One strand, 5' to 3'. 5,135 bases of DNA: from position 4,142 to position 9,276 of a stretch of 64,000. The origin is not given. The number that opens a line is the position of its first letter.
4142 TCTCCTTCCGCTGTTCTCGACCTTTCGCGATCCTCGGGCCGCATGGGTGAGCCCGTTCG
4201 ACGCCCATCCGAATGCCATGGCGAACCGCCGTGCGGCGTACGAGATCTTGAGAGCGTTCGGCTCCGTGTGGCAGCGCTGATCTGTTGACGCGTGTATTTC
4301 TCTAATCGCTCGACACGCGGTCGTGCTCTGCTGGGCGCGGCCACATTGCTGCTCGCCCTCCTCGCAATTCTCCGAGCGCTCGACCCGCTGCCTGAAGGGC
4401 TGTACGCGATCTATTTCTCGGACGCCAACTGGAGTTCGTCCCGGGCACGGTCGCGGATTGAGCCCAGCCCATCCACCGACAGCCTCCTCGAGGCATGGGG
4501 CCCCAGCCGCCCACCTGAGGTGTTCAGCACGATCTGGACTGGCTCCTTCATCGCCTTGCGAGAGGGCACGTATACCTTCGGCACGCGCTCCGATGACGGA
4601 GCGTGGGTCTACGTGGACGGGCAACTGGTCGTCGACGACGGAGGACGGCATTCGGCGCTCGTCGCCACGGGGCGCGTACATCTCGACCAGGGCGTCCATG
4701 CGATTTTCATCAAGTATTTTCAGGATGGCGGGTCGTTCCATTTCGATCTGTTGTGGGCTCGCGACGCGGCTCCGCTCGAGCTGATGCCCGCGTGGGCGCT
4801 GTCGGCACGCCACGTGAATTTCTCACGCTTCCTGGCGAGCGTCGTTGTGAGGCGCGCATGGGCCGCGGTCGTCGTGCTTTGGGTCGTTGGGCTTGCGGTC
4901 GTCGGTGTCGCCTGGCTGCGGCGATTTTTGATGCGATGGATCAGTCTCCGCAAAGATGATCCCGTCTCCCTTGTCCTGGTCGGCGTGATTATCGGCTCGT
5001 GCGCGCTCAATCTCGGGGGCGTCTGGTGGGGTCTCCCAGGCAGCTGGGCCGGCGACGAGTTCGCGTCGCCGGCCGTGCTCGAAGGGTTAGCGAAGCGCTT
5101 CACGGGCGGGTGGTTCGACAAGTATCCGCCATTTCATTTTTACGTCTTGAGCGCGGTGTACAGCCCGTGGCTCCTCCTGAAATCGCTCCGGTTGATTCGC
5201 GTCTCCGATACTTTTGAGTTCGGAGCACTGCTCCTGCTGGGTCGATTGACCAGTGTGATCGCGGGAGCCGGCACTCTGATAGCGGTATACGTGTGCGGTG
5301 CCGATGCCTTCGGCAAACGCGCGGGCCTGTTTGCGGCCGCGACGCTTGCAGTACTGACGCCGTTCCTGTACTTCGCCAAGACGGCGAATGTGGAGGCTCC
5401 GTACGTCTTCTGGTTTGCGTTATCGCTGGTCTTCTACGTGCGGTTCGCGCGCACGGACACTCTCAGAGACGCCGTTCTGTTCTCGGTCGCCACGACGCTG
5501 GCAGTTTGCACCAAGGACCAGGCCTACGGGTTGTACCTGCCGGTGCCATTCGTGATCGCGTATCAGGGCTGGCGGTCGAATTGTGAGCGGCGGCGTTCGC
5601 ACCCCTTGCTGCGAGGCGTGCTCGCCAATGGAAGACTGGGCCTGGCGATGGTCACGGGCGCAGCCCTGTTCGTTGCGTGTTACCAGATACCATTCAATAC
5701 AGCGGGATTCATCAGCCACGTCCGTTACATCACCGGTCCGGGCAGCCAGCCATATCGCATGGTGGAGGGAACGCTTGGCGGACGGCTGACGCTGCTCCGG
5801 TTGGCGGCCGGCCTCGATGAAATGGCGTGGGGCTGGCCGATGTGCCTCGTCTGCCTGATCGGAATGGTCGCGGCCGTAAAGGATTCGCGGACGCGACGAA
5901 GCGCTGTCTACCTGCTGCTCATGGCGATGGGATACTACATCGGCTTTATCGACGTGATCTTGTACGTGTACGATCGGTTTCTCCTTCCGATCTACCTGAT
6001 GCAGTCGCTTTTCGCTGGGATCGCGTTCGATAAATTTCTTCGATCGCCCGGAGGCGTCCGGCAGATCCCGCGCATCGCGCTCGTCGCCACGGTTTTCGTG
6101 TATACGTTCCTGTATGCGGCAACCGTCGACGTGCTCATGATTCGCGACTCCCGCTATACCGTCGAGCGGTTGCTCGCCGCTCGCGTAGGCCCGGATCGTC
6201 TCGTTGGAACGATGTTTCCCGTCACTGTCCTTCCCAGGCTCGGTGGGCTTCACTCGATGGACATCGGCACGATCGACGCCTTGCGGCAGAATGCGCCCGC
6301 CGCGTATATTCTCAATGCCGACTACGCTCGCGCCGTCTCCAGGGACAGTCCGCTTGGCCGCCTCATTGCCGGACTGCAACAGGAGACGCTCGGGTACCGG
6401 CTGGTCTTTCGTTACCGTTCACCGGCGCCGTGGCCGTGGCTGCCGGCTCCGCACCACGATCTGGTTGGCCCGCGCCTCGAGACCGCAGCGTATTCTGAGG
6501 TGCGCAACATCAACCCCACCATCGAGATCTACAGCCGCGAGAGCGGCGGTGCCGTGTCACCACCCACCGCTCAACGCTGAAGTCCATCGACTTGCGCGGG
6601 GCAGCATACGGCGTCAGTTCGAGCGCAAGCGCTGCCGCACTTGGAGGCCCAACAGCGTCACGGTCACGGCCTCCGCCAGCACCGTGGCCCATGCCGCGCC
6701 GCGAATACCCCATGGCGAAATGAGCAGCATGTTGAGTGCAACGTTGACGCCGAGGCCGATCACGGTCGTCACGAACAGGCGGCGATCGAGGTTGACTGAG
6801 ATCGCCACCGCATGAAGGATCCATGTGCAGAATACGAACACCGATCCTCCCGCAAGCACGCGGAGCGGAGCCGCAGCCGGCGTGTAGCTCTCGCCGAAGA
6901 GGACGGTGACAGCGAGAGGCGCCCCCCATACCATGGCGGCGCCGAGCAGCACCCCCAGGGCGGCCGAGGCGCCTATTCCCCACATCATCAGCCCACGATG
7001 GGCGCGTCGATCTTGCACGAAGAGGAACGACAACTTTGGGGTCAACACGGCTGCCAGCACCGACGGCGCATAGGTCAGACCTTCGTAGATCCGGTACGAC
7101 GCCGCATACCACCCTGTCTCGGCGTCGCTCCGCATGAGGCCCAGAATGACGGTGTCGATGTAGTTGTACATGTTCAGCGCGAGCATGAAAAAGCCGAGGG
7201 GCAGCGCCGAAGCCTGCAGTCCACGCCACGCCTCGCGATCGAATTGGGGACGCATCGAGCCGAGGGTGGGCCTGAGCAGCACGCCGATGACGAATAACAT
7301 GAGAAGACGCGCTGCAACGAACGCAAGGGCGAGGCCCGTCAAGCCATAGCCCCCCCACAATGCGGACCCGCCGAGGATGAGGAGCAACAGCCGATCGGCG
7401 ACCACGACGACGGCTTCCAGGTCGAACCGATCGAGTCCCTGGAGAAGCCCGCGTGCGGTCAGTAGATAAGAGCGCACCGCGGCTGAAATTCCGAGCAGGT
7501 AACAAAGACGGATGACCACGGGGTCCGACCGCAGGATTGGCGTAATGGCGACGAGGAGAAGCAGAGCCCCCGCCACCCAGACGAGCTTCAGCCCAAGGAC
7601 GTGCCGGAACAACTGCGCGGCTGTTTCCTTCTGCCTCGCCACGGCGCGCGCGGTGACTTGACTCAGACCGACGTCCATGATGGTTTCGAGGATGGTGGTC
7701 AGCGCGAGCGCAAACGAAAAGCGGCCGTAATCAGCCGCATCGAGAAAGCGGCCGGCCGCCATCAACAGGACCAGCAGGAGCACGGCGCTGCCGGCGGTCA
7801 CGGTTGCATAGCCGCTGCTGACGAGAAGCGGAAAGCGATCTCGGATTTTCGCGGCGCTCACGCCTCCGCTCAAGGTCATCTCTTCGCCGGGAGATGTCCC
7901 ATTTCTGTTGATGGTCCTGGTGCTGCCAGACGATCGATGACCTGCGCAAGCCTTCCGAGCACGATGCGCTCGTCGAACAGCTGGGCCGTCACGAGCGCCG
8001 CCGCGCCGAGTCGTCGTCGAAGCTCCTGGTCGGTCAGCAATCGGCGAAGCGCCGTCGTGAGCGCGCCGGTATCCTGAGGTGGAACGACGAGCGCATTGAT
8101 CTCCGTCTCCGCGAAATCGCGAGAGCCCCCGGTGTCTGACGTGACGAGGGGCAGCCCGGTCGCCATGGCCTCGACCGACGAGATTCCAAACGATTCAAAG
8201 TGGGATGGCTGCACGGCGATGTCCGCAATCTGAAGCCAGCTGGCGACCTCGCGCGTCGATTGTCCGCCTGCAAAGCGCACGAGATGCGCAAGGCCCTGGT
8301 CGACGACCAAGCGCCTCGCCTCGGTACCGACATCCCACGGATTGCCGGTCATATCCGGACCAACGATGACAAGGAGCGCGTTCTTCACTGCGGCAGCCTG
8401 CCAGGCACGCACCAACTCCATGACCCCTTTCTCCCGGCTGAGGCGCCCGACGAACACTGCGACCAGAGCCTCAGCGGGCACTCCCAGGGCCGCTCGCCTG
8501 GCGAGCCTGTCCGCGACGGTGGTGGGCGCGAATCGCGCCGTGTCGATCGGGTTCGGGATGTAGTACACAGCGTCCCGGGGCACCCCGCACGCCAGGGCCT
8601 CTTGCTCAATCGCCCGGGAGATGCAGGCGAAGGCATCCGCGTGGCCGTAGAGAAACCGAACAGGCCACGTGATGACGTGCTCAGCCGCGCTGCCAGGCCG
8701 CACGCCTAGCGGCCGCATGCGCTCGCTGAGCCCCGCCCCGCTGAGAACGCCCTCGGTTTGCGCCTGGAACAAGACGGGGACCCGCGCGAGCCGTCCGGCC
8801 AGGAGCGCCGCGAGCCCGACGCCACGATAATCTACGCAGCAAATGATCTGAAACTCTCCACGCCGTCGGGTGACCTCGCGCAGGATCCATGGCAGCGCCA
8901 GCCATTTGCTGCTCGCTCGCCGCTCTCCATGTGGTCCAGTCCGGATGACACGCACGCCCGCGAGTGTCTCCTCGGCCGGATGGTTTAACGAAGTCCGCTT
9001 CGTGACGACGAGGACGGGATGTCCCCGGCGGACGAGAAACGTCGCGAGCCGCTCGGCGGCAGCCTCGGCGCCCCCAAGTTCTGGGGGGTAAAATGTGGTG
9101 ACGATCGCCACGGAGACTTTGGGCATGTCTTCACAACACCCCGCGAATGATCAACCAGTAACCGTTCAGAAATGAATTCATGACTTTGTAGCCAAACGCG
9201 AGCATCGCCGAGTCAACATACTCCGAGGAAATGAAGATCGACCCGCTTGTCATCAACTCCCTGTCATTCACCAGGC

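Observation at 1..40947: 41-kb glycan locus built around eight GT-C-like polytopic proteins: candidate expanded periplasmic glycosylation system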

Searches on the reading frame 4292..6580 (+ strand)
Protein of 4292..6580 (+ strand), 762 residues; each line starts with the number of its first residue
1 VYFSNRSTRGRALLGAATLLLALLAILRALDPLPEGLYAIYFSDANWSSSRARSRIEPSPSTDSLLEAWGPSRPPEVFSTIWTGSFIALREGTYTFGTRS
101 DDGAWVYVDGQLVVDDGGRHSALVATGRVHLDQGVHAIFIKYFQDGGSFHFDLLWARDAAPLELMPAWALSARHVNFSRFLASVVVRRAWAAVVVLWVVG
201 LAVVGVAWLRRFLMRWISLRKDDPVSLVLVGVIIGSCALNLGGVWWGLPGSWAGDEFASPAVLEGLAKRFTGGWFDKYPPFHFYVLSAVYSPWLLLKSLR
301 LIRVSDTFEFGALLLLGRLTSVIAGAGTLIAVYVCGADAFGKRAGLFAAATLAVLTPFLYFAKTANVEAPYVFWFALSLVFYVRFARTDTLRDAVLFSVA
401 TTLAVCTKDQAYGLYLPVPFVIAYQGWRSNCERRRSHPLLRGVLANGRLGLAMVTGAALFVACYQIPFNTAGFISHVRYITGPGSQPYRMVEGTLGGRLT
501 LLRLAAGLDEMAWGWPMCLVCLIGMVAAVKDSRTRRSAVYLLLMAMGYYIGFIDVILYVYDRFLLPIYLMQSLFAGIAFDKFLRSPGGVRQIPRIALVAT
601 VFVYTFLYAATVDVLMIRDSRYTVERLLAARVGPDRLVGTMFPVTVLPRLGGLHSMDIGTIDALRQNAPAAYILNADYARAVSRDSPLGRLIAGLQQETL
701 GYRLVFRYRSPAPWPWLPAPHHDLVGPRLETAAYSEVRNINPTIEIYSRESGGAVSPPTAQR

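Call 3: search_protein_families(library=pfam, proteins=[window:4292-6580:+], max_evalue=0.01)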
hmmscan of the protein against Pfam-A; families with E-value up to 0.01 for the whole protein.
window:4292-6580:+ (762 aa): 2 families
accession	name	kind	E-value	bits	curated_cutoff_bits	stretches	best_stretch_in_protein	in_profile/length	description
PF07691.17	PA14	-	1.7e-17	64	24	1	35-158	3-136/147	PA14 domain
PF13231.12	PMT_2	-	1.1e-09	39.1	26.1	1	317-429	24-136/160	Dolichyl-phosphate-mannose-protein mannosyltransferase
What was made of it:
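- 4292..6580 (+): A: PA14 lectin-like domain fused to a PMT_2-type GT-C glycosyltransferase. PMT_2 scores 39.1 bits against a cutoff of 26.1 (call 3).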

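Call 6: search_protein_families(library=ncbifam, proteins=[window:4292-6580:+], max_evalue=0.1)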
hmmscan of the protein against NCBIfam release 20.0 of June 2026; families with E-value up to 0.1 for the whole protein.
window:4292-6580:+ (762 aa): 2 families
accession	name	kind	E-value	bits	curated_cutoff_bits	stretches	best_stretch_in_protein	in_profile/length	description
TIGR02148.1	Fibro_Slime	domain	4.7e-06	27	45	1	93-154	19-71/90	fibro-slime domain-containing protein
TIGR04154.1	archaeo_STT3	subfamily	0.011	14.1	450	1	319-357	100-138/831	oligosaccharyl transferase, archaeosortase A system-associated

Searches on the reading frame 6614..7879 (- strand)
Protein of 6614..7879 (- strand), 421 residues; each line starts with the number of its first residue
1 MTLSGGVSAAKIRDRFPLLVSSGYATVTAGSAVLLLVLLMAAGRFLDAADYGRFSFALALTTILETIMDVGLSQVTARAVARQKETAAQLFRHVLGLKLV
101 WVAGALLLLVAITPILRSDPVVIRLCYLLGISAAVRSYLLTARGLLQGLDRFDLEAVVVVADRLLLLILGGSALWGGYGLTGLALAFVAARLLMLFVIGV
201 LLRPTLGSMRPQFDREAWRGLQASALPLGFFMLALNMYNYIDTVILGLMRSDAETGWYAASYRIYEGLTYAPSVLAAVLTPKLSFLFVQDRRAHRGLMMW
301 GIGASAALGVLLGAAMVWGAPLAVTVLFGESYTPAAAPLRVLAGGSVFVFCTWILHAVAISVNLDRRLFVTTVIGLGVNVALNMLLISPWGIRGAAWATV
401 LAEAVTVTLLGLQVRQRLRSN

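Call 4: search_protein_families(library=pfam, proteins=[window:6614-7879:-], max_evalue=0.01)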
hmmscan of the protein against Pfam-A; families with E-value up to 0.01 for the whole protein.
window:6614-7879:- (421 aa): 3 families
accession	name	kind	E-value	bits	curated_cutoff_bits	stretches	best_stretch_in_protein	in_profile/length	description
PF01943.22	Polysacc_synt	-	1.3e-25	90.8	28.2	1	25-279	9-266/274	Polysaccharide biosynthesis protein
PF13440.11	Polysacc_synt_3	-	6.7e-17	62.1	23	1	44-336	4-292/293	Polysaccharide biosynthesis protein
PF03023.19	MurJ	-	1.7e-06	27.4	27.4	1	181-419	157-404/451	Lipid II flippase MurJ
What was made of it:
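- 6614..7879 (-): Wzx-type flippase (MOP family). Polysacc_synt 1.3e-25 (call 4)
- Checked: Wzx (Polysacc_synt, 1.3e-25) is at 6614-7879 (call 4).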

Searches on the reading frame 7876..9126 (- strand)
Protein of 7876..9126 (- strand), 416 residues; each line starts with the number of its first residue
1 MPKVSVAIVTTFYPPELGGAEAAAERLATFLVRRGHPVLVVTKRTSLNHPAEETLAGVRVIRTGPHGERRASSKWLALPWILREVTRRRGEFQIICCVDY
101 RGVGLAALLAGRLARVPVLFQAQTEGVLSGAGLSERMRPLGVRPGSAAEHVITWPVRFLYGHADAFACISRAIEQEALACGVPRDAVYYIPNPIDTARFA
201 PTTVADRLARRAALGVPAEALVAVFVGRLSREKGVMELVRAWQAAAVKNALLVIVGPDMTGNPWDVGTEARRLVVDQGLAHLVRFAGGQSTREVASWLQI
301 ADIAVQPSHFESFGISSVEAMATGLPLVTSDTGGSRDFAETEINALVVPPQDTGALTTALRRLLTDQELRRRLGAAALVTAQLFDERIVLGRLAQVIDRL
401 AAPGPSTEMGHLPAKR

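Call 4: search_protein_families(library=pfam, proteins=[window:7876-9126:-], max_evalue=0.01)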
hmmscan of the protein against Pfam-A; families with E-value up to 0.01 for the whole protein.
window:7876-9126:- (416 aa): 6 families
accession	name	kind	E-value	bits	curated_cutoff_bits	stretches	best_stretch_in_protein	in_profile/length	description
PF00534.26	Glycos_transf_1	-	7.9e-34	117.1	26.4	1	210-377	5-169/172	Glycosyl transferases group 1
PF13692.12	Glyco_trans_1_4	-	1e-28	100.8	27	1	222-366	3-142/142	Glycosyl transferases group 1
PF13439.12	Glyco_transf_4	-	2.8e-20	73.5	28.5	1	18-198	2-170/170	Glycosyltransferase Family 4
PF13579.12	Glyco_trans_4_4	-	4.6e-20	73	29.7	1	18-192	1-157/158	Glycosyl transferase 4-like domain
PF20706.3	GT4-conflict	-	1.8e-12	47.4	26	1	195-371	173-362/385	Family 4 Glycosyltransferase in conflict systems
PF13524.12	Glyco_trans_1_2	-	3.8e-06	27.3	25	1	251-378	16-126/144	Glycosyl transferase-like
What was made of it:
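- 7876..9126 (-): Cytoplasmic GT4 glycosyltransferase. Glycos_transf_1 7.9e-34 (call 4)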
